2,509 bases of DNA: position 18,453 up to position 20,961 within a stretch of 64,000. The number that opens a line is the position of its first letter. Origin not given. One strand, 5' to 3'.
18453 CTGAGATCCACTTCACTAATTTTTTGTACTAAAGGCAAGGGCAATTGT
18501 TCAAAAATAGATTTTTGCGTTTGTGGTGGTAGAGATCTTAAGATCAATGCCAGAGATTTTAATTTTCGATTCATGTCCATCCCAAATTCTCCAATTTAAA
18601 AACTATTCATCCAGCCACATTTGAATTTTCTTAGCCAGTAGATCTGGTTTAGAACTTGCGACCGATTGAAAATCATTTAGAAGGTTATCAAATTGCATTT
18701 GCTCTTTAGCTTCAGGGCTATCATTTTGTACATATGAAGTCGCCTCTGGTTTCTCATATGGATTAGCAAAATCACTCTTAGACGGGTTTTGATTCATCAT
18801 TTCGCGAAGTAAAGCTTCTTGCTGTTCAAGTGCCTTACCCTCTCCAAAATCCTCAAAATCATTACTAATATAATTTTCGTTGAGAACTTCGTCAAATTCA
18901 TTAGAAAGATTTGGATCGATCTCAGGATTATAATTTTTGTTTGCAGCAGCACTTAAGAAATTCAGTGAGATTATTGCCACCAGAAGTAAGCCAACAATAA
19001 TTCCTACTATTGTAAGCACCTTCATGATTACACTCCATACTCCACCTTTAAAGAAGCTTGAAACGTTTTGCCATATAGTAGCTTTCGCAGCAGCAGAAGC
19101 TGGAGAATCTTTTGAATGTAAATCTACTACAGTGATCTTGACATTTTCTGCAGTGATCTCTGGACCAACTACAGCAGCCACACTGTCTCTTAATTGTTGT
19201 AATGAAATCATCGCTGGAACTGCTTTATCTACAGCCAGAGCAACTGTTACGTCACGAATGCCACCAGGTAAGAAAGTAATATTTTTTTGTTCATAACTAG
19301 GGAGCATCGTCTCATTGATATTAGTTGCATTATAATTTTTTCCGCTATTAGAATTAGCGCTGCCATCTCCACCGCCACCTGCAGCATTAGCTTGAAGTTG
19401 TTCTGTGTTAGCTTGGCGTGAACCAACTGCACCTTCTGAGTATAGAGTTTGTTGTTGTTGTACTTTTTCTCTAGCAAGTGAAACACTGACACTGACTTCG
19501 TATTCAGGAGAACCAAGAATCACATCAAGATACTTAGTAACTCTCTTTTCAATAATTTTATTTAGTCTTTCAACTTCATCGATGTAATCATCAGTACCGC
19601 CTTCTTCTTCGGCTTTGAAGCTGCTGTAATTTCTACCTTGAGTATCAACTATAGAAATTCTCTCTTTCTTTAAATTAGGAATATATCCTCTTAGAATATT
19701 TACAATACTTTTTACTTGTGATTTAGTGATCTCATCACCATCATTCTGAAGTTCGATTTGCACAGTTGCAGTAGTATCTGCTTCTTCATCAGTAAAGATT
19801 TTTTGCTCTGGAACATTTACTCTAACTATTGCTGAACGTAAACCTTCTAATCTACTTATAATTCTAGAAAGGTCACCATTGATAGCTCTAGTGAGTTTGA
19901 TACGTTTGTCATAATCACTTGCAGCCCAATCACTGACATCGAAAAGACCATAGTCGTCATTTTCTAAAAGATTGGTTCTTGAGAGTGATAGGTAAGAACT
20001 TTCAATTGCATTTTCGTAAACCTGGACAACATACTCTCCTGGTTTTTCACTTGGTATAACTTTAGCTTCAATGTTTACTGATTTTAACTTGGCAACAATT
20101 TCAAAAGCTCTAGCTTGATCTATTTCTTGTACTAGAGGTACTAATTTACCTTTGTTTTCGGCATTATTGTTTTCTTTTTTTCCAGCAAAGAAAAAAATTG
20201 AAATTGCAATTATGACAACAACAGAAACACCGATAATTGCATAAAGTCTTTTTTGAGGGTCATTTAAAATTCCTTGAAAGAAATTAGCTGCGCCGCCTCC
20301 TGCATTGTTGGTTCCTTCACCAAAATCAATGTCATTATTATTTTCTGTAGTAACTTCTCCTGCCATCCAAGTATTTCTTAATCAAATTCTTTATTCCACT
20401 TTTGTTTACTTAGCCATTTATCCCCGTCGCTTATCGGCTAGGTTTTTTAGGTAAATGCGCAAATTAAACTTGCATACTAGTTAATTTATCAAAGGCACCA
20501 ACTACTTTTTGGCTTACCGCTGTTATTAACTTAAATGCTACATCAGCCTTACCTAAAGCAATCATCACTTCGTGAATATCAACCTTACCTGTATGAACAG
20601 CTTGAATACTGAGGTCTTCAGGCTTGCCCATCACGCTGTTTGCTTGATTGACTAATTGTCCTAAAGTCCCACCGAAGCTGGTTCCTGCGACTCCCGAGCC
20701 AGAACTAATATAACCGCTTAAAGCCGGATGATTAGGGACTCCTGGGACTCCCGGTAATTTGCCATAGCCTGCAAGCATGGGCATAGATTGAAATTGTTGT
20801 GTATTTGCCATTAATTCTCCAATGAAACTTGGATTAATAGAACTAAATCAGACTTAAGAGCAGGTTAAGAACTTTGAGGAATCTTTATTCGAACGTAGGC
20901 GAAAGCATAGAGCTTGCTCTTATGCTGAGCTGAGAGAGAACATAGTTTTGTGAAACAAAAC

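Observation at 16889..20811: Minimal flagellar basal-body cluster: fliE-fliF, a 123-aa FliG N-domain-only gene, and fliH, with no fliI following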

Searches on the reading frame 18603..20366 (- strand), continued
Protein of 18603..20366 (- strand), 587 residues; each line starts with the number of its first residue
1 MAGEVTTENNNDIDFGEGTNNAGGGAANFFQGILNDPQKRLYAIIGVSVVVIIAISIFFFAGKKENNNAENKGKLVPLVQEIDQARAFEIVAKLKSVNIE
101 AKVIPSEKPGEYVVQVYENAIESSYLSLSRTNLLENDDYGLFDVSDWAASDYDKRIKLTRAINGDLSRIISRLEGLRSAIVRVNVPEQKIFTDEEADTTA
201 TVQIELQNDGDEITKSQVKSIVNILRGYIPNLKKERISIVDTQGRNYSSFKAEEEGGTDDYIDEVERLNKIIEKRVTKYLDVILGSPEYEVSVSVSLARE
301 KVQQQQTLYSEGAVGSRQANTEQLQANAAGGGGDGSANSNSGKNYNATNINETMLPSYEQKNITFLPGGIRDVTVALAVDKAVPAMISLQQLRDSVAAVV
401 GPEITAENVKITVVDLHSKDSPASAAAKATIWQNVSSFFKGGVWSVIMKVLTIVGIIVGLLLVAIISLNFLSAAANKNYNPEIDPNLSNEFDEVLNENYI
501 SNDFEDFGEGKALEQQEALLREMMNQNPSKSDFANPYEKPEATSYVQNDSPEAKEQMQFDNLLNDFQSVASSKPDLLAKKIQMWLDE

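Call 50: get_annotated_region(hit=H1, flank=3000)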
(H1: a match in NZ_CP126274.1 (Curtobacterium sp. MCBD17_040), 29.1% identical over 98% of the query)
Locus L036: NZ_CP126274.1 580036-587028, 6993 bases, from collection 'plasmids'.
description: Curtobacterium sp. MCBD17_040 plasmid D40, complete sequence
organism: Curtobacterium sp. MCBD17_040 (NCBI taxid 2175674)
taxonomy: Bacteria; Actinomycetota; Actinomycetes; Micrococcales; Microbacteriaceae; Curtobacterium; Curtobacterium sp. MCBD17 040
host: -; source: -; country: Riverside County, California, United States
typing (MOB-suite, as given by PLSDB): non-mobilizable
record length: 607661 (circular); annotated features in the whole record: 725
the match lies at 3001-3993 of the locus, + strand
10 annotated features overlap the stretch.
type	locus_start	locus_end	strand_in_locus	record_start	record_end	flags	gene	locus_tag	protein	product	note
CDS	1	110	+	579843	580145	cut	-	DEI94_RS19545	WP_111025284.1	hypothetical protein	-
CDS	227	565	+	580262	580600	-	-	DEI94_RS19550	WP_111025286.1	flagellar basal body protein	GO:0071973 - bacterial-type flagellum-dependent cell motility [Evidence IEA]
CDS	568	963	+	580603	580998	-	-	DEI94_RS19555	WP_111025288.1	flagellar basal body rod C-terminal domain-containing protein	-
CDS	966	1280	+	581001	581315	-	fliE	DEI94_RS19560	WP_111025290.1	flagellar hook-basal body complex protein FliE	GO:0071973 - bacterial-type flagellum-dependent cell motility [Evidence IEA]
CDS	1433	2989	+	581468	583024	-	fliF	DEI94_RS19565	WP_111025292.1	flagellar basal-body MS-ring/collar protein FliF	GO:0001539 - cilium or flagellum-dependent cell motility [Evidence IEA]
CDS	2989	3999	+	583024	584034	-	fliG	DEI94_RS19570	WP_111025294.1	flagellar motor switch protein FliG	GO:0071973 - bacterial-type flagellum-dependent cell motility [Evidence IEA]; GO:0006935 - chemotaxis [Evidence IEA]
CDS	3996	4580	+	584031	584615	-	-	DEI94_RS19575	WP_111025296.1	FliH/SctL family protein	-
CDS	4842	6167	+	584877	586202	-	-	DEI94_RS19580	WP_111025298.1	FliI/YscN family ATPase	-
CDS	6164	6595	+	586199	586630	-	-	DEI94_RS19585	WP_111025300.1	flagellar FliJ family protein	GO:0071973 - bacterial-type flagellum-dependent cell motility [Evidence IEA]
CDS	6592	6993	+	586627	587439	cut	-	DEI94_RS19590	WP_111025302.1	C40 family peptidase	GO:0006508 - proteolysis [Evidence IEA]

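Call 51: get_annotated_region(hit=H4, flank=300)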
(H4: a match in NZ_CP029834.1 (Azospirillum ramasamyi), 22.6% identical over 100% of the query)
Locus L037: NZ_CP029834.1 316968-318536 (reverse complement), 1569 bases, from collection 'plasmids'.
description: Azospirillum ramasamyi strain M2T2B2 plasmid unnamed4, complete sequence
organism: Azospirillum ramasamyi (NCBI taxid 682998)
taxonomy: Bacteria; Pseudomonadota; Alphaproteobacteria; Rhodospirillales; Azospirillaceae; Azospirillum; Azospirillum ramasamyi
host: -; source: single cell,Cow dung; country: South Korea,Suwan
typing (MOB-suite, as given by PLSDB): non-mobilizable
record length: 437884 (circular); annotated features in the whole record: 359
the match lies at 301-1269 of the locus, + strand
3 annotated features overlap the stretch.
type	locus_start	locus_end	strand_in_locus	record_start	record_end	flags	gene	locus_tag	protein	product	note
CDS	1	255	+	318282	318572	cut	-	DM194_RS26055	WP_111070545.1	hypothetical protein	-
CDS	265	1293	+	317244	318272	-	-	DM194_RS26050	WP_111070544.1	flagellar motor switch protein FliG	-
CDS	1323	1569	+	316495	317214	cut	-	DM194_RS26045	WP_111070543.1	hypothetical protein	-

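Call 52: get_annotated_region(hit=H6, flank=300)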
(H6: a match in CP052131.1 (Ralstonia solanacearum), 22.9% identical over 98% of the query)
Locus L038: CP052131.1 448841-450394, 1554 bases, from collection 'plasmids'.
description: Ralstonia solanacearum strain FJAT1303.F8 plasmid Plas1, complete sequence
organism: Ralstonia solanacearum (NCBI taxid 305)
taxonomy: Bacteria; Pseudomonadota; Betaproteobacteria; Burkholderiales; Burkholderiaceae; Ralstonia; Ralstonia solanacearum
host: -; source: tomato,cell culture; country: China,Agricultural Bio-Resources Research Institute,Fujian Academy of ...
typing (MOB-suite, as given by PLSDB): mobilizable; relaxase MOBP
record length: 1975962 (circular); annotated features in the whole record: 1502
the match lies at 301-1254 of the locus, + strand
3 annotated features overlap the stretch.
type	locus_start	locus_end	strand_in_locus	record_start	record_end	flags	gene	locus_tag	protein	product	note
CDS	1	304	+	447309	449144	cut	fliF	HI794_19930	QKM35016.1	flagellar M-ring protein FliF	-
CDS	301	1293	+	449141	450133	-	fliG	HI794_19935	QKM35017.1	flagellar motor switch protein FliG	-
CDS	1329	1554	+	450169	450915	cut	fliH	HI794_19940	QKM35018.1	flagellar assembly protein FliH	-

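Call 53: get_annotated_region(hit=H23, flank=300)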
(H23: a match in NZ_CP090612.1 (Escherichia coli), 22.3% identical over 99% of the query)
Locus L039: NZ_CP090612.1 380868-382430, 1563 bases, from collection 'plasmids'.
description: Escherichia coli isolate DCE7 plasmid pDCE7-1, complete sequence
organism: Escherichia coli (NCBI taxid 562)
taxonomy: Bacteria; Pseudomonadota; Gammaproteobacteria; Enterobacterales; Enterobacteriaceae; Escherichia; Escherichia coli
host: -; source: pig,lung; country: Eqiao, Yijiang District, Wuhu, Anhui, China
typing (MOB-suite, as given by PLSDB): non-mobilizable
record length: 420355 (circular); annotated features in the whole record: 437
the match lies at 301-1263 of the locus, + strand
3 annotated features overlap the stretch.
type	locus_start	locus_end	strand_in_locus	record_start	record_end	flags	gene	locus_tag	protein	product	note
CDS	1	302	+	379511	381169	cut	fliF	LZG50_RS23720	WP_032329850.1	flagellar basal-body MS-ring/collar protein FliF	GO:0001539 - cilium or flagellum-dependent cell motility [Evidence IEA]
CDS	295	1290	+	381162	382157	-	fliG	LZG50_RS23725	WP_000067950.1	flagellar motor switch protein FliG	GO:0006935 - chemotaxis [Evidence IEA]; GO:0001539 - cilium or flagellum-dependent cell motility [Evidence IEA]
CDS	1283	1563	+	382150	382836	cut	fliH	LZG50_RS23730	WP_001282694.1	flagellar assembly protein FliH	GO:0071973 - bacterial-type flagellum-dependent cell motility [Evidence IEA]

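Call 54: get_annotated_region(hit=H24, flank=300)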
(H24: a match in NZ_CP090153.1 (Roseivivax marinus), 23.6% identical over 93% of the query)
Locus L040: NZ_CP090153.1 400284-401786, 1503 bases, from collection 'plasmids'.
description: Roseivivax marinus strain TCYB24 plasmid unnamed1, complete sequence
organism: Roseivivax marinus (NCBI taxid 1379903)
taxonomy: Bacteria; Pseudomonadota; Alphaproteobacteria; Rhodobacterales; Roseobacteraceae; Roseivivax; Roseivivax marinus
host: -; source: Bathymodiolus marisindicus,single cell; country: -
typing (MOB-suite, as given by PLSDB): non-mobilizable
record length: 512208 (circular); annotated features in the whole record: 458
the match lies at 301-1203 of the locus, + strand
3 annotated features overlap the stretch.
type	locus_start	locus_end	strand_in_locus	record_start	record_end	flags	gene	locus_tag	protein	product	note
CDS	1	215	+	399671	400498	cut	fliP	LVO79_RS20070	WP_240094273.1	flagellar type III secretion system pore protein FliP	GO:0001539 - cilium or flagellum-dependent cell motility [Evidence IEA]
CDS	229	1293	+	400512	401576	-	-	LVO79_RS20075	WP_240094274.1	flagellar motor switch protein FliG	-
CDS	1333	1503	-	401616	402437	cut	-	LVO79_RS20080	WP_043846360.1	DUF1217 domain-containing protein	-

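Call 55: get_annotated_region(hit=H2, flank=300)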
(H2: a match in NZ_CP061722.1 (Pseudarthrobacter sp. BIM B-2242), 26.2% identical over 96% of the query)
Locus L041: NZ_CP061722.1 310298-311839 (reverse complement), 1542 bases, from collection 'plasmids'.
description: Pseudarthrobacter sp. BIM B-2242 plasmid pPA-B-2242, complete sequence
organism: Pseudarthrobacter sp. BIM B-2242 (NCBI taxid 2772401)
taxonomy: Bacteria; Actinomycetota; Actinomycetes; Micrococcales; Micrococcaceae; Pseudarthrobacter; Pseudarthrobacter sp. BIM B-2242
host: -; source: cell culture,paddy soil; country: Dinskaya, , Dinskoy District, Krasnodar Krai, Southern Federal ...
typing (MOB-suite, as given by PLSDB): non-mobilizable
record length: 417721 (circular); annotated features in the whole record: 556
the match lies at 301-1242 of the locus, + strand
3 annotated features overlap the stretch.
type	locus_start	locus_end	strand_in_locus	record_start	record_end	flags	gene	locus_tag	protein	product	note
CDS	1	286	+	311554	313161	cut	fliF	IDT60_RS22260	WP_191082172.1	flagellar basal-body MS-ring/collar protein FliF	GO:0001539 - cilium or flagellum-dependent cell motility [Evidence IEA]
CDS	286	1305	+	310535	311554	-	fliG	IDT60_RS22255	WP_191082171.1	flagellar motor switch protein FliG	GO:0006935 - chemotaxis [Evidence IEA]; GO:0001539 - cilium or flagellum-dependent cell motility [Evidence IEA]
CDS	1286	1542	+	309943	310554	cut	-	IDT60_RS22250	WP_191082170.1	FliH/SctL family protein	-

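Call 84: find_encoding_contigs(protein=P0120, flank=10000, max_places=1)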
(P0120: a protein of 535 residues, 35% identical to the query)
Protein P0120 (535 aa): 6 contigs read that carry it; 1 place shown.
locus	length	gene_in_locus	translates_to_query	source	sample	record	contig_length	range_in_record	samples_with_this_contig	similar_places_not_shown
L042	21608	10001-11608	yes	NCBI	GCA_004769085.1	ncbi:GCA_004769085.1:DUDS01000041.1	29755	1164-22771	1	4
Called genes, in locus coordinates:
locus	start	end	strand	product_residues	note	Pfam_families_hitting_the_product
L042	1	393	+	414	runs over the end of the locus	PF00696:AA_kinase, PF01842:ACT, PF22468:ACT_9, PF13840:ACT_7, PF01842:ACT (weak), PF22468:ACT_9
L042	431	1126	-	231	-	-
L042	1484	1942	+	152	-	-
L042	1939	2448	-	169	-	PF00565:SNase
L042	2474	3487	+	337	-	PF03150:CCP_MauG, PF00034:Cytochrom_C (faint)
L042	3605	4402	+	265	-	-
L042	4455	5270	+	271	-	PF17930:LpxI_N, PF06230:LpxI_C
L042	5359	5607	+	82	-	-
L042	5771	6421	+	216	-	PF22692:LlgE_F_G_D1, PF06429:Flg_bbr_C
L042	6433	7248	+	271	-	PF22692:LlgE_F_G_D1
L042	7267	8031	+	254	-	-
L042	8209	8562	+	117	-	-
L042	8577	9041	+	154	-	PF00460:Flg_bb_rod, PF06429:Flg_bbr_C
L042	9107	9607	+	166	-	PF01464:SLT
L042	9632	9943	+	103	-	PF02049:FliE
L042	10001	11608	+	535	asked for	PF01514:YscJ_FliF, PF08345:YscJ_FliF_C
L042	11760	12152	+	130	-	-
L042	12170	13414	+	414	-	PF02108:FliH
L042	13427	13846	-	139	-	PF04972:BON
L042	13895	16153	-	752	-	PF18072:FGAR-AT_linker, PF00586:AIRS, PF02769:AIRS_C, PF00586:AIRS, PF02769:AIRS_C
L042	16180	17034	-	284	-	PF13369:Transglut_core2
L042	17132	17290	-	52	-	-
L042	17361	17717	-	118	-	-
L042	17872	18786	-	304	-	PF01551:Peptidase_M23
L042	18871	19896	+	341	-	-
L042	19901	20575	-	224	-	PF00702:Hydrolase, PF13419:HAD_2, PF13242:Hydrolase_like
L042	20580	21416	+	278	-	PF13354:Beta-lactamase2, PF00768:Peptidase_S11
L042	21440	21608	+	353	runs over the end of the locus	PF01008:IF-2B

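Call 85: find_encoding_contigs(protein=P0132, flank=10000, max_places=1)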
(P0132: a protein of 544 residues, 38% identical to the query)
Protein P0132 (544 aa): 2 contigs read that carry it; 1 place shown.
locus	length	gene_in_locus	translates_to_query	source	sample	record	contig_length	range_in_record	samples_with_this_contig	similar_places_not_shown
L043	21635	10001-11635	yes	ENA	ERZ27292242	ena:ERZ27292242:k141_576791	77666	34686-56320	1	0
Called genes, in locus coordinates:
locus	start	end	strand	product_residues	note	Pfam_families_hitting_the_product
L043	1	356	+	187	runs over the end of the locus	PF01475:FUR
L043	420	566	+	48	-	-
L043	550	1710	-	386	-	PF13185:GAF_2 (weak), PF01590:GAF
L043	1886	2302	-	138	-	PF01894:YjbQ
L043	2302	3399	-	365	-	PF21088:MS_channel_1st, PF00924:MS_channel_2nd, PF21082:MS_channel_3rd (weak)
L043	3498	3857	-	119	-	-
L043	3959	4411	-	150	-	-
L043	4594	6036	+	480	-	PF00324:AA_permease, PF13520:AA_permease_2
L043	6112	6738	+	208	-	PF22692:LlgE_F_G_D1, PF06429:Flg_bbr_C (weak)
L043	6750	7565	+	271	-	PF22692:LlgE_F_G_D1, PF06429:Flg_bbr_C (weak)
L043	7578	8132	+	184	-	-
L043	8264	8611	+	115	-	-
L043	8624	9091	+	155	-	PF00460:Flg_bb_rod, PF06429:Flg_bbr_C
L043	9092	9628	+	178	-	PF01464:SLT, PF27553:SLT_superhelical (faint)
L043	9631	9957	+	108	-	PF02049:FliE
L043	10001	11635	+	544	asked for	PF01514:YscJ_FliF, PF08345:YscJ_FliF_C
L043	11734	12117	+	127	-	-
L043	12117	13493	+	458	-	PF02108:FliH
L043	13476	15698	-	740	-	PF18072:FGAR-AT_linker, PF00586:AIRS, PF02769:AIRS_C, PF00586:AIRS, PF02769:AIRS_C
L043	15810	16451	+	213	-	PF01914:MarC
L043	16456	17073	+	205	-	-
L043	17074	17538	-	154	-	PF03073:TspO_MBR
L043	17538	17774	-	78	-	PF09360:zf-CDGSH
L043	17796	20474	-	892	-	PF01411:tRNA-synt_2c, PF07973:tRNA_SAD, PF02272:DHHA1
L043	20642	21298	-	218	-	PF00697:PRAI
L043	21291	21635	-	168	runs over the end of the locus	PF01782:RimM, PF05239:PRC, PF24986:PRC_RimM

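Call 88: search_protein_families(library=pfam, proteins=[L010:4192-4881:+, L012:7192-7938:+, L009:7009-7809:+, L009:11262-11879:+, L010:8665-9045:+, L042:11760-12152:+, L043:11734-12117:+, L011:8240-10864:+], max_evalue=1)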
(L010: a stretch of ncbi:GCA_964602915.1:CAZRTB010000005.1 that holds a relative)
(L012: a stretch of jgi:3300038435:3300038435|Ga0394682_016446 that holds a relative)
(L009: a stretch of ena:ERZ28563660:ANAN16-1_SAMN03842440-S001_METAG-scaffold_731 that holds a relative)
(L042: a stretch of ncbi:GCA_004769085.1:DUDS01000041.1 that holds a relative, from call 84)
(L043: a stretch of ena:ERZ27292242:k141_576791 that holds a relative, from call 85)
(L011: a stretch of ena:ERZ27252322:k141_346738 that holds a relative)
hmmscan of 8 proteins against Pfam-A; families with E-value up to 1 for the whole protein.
L010:4192-4881:+ (229 aa): 0 families

L012:7192-7938:+ (248 aa): 0 families

L009:7009-7809:+ (266 aa): 0 families

L009:11262-11879:+ (205 aa): 8 families
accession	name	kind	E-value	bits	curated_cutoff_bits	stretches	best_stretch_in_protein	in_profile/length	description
PF01739.24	CheR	-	2.8e-05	24.1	27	2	18-83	13-83/195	CheR methyltransferase, SAM binding domain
PF00398.26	RrnaAD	-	0.0075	15.8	24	1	26-135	20-119/263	Ribosomal RNA adenine dimethylase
PF13489.12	Methyltransf_23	-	0.02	15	27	1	55-159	50-124/164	Methyltransferase domain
PF13649.12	Methyltransf_25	-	0.026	15.7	27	1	58-147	19-97/97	Methyltransferase domain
PF19503.4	DUF6037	-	0.071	13.5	28.8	0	1-38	86-124/200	Family of unknown function (DUF6037)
PF01170.24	UPF0020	-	0.11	12.6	22.3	1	64-110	76-117/197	RMKL-like, methyltransferase domain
PF01795.25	Methyltransf_5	-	0.11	12.4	27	1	33-108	17-86/309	MraW methylase family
PF13679.12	Methyltransf_32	-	0.2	12.1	27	1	28-83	16-72/143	Methyltransferase domain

L010:8665-9045:+ (126 aa): 3 families
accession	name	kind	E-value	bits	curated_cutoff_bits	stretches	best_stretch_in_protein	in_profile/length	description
PF20605.4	Antitox_RHH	-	0.011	16.4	27.2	1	26-53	6-33/50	Antitoxin-like ribbon-helix-helix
PF02965.22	Met_synt_B12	-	0.14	12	25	1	50-99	6-55/273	Vitamin B12 dependent methionine synthase, activation domain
PF21408.2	MTR4-like_stalk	-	0.33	11.7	24.2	0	60-99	15-49/64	Exosome RNA helicase MTR4-like, stalk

L042:11760-12152:+ (130 aa): 3 families
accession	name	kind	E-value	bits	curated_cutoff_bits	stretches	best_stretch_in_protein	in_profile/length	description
PF20605.4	Antitox_RHH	-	0.026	15.1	27.2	1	26-54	5-33/50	Antitoxin-like ribbon-helix-helix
PF02965.22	Met_synt_B12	-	0.031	14.2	25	1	52-89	7-47/273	Vitamin B12 dependent methionine synthase, activation domain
PF06625.16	DUF1151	-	0.089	13.3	25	1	62-100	38-76/109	Protein of unknown function (DUF1151)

L043:11734-12117:+ (127 aa): 0 families

L011:8240-10864:+ (874 aa): 3 families
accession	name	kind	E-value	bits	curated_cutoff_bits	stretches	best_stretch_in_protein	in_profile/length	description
PF02108.21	FliH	-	2.6e-14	53.7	24.1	1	184-312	3-127/128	Flagellar assembly protein FliH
PF02403.27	Seryl_tRNA_N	-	0.025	15.2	28.2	1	365-461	7-98/108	Seryl-tRNA synthetase N-terminal domain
PF20859.2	RHA1_ro05818_N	-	0.025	15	27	0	474-489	35-50/58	Hypothetical protein RHA1_ro05818, N-terminal helical domain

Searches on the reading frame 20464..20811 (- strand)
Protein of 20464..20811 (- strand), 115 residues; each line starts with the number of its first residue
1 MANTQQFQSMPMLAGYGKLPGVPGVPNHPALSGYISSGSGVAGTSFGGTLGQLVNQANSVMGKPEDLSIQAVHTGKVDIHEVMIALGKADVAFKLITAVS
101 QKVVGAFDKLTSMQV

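Call 3: search_protein_families(library=pfam, proteins=[window:20464-20811:-], max_evalue=1)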
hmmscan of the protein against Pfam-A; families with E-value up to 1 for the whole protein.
window:20464-20811:- (115 aa): 1 family
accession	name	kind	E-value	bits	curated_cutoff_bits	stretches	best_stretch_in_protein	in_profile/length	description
PF02049.23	FliE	-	4.3e-15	56.1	22.4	1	41-115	15-89/89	Flagellar hook-basal body complex protein FliE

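Call 4: search_protein_families(library=ncbifam, proteins=[window:20464-20811:-], max_evalue=1)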
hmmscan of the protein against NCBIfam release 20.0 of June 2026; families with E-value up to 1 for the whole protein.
window:20464-20811:- (115 aa): 2 families
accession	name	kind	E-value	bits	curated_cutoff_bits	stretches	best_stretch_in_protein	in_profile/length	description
TIGR00205.2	fliE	equivalog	5.3e-14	52.2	30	1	46-115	1-71/71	flagellar hook-basal body complex protein FliE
NF009371.0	PRK12729.1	equivalog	3.7e-06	27.5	145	1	41-113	54-126/127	flagellar hook-basal body protein FliE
